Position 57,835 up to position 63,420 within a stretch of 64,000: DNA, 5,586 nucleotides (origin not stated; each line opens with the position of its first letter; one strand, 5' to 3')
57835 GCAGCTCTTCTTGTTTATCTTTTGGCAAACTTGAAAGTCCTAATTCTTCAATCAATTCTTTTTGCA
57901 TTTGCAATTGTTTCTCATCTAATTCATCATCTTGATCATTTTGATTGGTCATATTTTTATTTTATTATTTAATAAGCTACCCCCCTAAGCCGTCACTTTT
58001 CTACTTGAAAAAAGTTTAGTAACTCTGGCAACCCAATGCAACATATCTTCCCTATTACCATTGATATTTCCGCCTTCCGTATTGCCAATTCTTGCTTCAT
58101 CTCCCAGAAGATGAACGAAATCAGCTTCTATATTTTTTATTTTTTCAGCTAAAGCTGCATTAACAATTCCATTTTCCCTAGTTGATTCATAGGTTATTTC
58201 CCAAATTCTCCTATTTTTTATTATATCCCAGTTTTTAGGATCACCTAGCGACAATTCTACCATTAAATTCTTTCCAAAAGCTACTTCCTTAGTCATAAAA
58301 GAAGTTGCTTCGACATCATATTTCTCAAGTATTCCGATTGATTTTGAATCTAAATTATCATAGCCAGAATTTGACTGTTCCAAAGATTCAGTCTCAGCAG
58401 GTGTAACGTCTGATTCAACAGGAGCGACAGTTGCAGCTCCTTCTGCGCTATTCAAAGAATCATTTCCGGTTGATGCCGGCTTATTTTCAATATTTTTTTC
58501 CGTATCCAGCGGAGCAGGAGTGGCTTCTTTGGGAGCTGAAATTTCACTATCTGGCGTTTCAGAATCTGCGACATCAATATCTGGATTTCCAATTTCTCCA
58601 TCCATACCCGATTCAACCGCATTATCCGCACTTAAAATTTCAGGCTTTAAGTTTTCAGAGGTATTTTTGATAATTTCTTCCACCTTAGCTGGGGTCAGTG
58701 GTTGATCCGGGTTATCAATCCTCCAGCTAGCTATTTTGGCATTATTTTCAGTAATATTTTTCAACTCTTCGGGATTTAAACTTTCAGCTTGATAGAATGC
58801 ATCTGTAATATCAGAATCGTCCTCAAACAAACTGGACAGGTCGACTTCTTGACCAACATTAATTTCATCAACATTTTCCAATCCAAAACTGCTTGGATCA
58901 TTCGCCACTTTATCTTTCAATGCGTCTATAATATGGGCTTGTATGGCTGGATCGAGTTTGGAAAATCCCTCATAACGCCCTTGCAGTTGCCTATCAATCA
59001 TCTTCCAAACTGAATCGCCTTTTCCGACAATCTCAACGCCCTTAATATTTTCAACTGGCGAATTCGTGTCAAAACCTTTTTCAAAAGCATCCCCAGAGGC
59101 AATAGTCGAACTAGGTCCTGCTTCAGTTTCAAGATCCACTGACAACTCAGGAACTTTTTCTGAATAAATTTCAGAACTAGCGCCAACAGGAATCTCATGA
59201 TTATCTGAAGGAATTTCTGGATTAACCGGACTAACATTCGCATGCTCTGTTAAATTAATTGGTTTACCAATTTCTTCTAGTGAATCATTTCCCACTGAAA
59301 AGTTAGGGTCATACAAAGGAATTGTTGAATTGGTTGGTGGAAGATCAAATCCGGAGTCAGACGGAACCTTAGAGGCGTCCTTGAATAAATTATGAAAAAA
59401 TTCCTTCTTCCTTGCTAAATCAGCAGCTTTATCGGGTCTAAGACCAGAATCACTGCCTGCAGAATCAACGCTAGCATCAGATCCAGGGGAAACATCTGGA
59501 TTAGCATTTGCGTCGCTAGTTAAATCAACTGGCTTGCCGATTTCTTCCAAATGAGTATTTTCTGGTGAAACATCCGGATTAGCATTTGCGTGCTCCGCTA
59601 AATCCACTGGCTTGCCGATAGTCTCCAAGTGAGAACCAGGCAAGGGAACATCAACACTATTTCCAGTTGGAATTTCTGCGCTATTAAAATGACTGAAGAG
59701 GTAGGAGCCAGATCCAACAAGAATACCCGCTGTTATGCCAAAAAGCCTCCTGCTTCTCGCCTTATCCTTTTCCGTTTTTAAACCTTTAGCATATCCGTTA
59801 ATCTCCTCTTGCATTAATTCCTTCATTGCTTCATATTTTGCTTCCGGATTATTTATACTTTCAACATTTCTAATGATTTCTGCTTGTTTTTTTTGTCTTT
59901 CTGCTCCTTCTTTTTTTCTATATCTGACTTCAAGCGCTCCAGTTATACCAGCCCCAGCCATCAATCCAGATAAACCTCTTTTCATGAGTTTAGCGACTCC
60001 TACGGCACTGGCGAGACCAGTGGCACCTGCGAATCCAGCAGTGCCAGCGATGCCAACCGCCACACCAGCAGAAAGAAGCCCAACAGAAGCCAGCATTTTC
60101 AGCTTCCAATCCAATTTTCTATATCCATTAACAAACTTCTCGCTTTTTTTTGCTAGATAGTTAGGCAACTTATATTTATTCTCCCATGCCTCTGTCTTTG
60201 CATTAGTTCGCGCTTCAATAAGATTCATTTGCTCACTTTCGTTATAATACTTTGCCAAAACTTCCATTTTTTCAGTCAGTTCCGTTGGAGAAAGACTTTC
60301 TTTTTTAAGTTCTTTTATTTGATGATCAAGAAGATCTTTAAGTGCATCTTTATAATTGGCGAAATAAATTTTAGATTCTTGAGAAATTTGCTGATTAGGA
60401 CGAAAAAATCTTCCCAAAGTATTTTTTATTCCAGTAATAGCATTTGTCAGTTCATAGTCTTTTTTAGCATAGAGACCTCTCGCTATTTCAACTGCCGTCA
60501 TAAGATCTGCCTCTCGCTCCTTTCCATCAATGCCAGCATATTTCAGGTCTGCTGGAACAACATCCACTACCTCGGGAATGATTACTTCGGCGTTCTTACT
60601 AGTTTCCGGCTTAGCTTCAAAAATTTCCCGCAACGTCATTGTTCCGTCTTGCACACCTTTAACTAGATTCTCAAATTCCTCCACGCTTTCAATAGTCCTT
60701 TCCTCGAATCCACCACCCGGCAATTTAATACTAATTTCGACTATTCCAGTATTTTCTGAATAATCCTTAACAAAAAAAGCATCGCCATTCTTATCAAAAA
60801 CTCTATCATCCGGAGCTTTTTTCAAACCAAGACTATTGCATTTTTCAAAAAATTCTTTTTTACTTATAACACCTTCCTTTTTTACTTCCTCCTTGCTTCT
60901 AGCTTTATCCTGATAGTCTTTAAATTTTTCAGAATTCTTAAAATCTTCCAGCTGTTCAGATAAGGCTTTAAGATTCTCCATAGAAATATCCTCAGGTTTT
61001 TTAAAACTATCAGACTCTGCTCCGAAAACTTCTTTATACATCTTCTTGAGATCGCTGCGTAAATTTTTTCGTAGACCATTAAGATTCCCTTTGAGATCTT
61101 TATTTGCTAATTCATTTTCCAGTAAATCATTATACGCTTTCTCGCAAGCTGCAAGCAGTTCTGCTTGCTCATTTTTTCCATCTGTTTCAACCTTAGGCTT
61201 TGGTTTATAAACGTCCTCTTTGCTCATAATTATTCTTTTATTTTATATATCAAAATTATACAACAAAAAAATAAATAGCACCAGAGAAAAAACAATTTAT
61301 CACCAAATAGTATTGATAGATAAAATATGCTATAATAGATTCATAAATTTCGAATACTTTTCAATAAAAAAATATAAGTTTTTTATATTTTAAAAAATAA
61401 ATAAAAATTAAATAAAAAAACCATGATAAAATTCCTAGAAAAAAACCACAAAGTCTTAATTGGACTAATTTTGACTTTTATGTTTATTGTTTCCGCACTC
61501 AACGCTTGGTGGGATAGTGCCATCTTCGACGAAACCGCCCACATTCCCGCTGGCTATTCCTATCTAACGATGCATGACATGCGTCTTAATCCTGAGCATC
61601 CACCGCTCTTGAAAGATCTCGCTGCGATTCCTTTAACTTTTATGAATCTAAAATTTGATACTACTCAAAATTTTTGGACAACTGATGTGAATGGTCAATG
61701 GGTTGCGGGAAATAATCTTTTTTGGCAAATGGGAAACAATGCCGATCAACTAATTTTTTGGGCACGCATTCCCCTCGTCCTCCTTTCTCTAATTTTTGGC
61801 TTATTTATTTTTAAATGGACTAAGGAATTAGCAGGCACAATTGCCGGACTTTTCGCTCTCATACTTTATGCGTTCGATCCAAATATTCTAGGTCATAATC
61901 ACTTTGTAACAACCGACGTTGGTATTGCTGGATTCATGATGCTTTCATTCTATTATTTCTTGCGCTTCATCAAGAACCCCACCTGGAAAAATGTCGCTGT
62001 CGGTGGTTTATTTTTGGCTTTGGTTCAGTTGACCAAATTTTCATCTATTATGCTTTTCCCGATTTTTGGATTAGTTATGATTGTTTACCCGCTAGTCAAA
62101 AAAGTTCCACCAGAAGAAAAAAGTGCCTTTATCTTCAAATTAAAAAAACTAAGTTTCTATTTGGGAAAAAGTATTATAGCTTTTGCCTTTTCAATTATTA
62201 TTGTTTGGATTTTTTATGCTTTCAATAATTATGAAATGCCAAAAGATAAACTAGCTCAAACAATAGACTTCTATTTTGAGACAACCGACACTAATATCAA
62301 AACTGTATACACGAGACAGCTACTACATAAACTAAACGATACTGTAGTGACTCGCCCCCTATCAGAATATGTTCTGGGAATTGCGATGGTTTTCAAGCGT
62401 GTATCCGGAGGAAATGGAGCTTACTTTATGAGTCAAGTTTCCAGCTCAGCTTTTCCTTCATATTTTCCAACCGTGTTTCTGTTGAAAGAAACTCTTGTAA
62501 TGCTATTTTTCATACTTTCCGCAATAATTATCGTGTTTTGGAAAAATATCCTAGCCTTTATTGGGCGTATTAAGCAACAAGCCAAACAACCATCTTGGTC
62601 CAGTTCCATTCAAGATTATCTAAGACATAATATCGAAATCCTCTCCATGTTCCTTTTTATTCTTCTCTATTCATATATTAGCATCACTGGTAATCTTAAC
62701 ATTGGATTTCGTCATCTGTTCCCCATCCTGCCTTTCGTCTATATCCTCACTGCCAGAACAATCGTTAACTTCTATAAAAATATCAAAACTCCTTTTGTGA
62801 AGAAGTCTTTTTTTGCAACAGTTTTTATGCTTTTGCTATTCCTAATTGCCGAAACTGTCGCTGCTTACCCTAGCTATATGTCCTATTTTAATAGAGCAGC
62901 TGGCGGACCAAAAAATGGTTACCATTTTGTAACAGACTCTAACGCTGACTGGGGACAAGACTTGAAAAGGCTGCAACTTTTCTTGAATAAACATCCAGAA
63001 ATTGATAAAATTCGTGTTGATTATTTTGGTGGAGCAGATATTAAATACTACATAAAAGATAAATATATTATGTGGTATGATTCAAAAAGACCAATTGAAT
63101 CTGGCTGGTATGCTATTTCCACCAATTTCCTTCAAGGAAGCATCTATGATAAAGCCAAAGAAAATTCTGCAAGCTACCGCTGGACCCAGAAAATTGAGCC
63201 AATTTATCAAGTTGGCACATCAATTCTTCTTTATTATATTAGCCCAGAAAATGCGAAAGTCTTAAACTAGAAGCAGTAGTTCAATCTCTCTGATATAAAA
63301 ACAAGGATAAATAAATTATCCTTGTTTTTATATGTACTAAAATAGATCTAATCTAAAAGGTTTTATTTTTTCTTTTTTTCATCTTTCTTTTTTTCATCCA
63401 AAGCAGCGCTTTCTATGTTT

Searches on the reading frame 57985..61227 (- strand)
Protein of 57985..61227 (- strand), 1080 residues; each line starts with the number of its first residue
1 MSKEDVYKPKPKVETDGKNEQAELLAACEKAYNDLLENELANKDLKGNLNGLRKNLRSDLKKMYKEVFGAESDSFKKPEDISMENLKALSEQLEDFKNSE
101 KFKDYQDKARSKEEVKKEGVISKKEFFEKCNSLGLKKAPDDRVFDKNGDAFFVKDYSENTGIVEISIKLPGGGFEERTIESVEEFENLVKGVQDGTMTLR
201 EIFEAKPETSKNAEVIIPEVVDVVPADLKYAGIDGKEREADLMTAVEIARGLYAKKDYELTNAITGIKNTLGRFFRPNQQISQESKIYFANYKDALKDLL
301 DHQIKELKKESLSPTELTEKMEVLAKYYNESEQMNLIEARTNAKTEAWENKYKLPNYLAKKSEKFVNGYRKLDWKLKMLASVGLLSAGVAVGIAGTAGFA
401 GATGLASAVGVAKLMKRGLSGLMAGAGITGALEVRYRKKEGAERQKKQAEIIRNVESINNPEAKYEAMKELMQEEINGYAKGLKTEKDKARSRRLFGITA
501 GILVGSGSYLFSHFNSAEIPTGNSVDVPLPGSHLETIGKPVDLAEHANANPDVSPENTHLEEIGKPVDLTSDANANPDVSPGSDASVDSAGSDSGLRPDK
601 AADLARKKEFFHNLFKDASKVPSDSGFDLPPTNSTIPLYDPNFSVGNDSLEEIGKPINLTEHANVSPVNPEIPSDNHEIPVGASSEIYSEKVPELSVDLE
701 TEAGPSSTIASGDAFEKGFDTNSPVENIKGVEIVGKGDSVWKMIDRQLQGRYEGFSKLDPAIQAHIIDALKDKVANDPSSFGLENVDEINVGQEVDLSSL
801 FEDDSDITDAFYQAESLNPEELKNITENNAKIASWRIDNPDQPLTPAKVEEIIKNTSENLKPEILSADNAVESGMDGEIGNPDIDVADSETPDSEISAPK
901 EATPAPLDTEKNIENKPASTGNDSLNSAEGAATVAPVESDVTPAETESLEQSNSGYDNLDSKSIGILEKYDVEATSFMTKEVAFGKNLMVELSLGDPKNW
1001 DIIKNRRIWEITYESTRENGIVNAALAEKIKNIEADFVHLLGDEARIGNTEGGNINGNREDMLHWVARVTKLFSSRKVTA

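Call 3: search_protein_families(library=pfam, proteins=[window:57985-61227:-], max_evalue=1)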
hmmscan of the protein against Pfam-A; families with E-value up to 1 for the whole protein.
window:57985-61227:- (1080 aa): 0 families

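Call 30: find_homologous_proteins(query=window:57985-61227:-, max_evalue=0.001)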
Query window:57985-61227:- (1080 aa): 3 proteins with E <= 0.001 among 8000 candidates.
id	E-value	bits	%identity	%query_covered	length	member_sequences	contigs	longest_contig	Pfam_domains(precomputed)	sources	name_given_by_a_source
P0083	0.0e+0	2376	100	100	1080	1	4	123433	-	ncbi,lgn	ncbi:MAG: hypothetical protein WAV31_02155 [Candidatus Moraniibacteriota bacterium]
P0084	0.0e+0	1723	74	100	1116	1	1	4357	-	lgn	-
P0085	0.0e+0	1495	68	100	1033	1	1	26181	-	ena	-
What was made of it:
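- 57985..61227 (-): g2: 1080-aa acidic membrane protein. It has a hairpin (~376-435), a basic stretch, a third TM (495-513) and a repeat-containing Pro/Ser/Asp-rich C-terminal region. Only 3 homologues by direct search (call 30).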

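Call 60: find_encoding_contigs(protein=P0085, flank=8000, max_places=1)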
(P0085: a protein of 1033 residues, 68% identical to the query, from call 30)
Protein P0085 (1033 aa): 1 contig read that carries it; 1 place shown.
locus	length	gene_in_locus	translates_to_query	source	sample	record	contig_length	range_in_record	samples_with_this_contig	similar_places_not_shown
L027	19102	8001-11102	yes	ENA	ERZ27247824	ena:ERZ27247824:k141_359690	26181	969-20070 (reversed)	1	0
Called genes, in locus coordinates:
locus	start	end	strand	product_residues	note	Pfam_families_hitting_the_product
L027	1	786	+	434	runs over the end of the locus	PF00275:EPSP_synthase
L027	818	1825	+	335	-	PF06723:MreB_Mbl, PF00022:Actin, PF11104:PilM_2 (faint), PF00012:HSP70, PF14450:FtsA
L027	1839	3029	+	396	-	PF13439:Glyco_transf_4, PF20706:GT4-conflict, PF00534:Glycos_transf_1, PF13692:Glyco_trans_1_4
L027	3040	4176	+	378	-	PF13439:Glyco_transf_4, PF00534:Glycos_transf_1, PF13692:Glyco_trans_1_4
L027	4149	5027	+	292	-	PF13177:DNA_pol3_delta2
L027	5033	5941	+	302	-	PF08478:POTRA_1 (weak)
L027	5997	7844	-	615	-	PF13231:PMT_2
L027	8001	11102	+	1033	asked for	-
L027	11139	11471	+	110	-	PF18908:DUF5663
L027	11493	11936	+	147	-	-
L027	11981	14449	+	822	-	PF26449:DUF8128, PF10412:TrwB_AAD_bind (faint), PF12696:TraG-D_C (faint)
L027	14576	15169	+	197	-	-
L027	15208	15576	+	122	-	-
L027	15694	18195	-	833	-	-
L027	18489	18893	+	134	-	-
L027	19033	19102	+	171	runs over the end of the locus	PF00466:Ribosomal_L10, PF27436:RL10_C (faint)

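Call 91: search_protein_families(library=ncbifam, proteins=[window:57985-61227:-], max_evalue=0.01)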
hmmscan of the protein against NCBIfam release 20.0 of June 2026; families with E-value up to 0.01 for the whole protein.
window:57985-61227:- (1080 aa): 0 families

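Call 92: search_protein_families(library=padloc, proteins=[window:57985-61227:-], max_evalue=0.01)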
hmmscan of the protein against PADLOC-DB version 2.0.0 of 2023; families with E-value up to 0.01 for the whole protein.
window:57985-61227:- (1080 aa): 0 families

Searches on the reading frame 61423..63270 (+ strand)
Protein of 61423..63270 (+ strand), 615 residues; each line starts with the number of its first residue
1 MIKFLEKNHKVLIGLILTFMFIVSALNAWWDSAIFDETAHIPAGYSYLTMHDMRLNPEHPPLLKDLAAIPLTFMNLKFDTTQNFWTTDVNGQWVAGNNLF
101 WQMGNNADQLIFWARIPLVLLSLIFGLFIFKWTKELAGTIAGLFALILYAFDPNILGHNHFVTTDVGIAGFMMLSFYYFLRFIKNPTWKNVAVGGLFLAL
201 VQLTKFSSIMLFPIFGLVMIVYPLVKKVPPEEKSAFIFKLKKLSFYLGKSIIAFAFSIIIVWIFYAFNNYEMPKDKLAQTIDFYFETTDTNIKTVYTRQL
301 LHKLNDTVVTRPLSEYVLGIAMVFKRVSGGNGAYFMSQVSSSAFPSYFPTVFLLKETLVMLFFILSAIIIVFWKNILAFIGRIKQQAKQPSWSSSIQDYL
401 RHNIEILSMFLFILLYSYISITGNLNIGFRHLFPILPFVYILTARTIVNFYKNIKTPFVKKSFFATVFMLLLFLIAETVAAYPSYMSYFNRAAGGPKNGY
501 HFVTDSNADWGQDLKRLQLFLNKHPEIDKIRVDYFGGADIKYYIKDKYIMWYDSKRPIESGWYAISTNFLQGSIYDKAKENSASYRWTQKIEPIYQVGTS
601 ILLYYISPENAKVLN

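Call 42: search_protein_families(library=pfam, proteins=[window:61423-63270:+], max_evalue=0.001)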
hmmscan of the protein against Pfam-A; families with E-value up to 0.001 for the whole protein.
window:61423-63270:+ (615 aa): 1 family
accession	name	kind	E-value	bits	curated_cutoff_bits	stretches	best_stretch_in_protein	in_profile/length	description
PF13231.12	PMT_2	-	1.3e-10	42.2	26.1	1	112-223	22-133/160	Dolichyl-phosphate-mannose-protein mannosyltransferase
